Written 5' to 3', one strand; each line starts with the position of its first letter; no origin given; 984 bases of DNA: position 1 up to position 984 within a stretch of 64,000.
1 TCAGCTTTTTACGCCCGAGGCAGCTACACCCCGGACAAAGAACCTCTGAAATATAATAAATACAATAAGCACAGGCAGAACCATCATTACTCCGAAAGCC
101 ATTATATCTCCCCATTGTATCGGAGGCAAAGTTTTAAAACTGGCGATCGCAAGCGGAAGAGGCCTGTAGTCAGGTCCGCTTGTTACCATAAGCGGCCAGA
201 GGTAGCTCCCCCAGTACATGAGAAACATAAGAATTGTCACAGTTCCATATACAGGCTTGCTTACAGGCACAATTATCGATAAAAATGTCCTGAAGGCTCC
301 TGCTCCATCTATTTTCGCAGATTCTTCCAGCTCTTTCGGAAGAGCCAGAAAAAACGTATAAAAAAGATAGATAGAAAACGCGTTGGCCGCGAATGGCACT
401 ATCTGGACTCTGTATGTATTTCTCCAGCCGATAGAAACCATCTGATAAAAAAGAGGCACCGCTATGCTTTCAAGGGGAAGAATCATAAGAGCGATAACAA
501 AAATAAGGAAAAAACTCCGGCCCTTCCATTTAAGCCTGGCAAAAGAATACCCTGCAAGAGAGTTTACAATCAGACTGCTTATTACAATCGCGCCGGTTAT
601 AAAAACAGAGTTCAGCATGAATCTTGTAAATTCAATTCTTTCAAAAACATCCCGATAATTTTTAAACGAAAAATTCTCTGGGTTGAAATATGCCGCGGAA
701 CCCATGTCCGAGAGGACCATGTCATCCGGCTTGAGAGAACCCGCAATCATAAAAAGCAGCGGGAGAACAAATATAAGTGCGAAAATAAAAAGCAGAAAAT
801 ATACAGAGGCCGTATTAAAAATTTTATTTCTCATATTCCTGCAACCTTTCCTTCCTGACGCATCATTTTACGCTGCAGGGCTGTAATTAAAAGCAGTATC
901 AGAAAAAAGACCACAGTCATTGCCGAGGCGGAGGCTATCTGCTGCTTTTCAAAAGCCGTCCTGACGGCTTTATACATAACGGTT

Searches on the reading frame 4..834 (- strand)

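Call 55: search_protein_families(library=pfam, proteins=[window:4-834:-], max_evalue=0.00001)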
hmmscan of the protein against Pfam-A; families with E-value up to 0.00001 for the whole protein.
window:4-834:- (277 aa): 1 family
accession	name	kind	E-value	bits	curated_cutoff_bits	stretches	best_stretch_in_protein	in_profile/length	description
PF00528.27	BPD_transp_1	-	3.7e-17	63.1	26.4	1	93-270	3-182/184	Binding-protein-dependent transport system inner membrane component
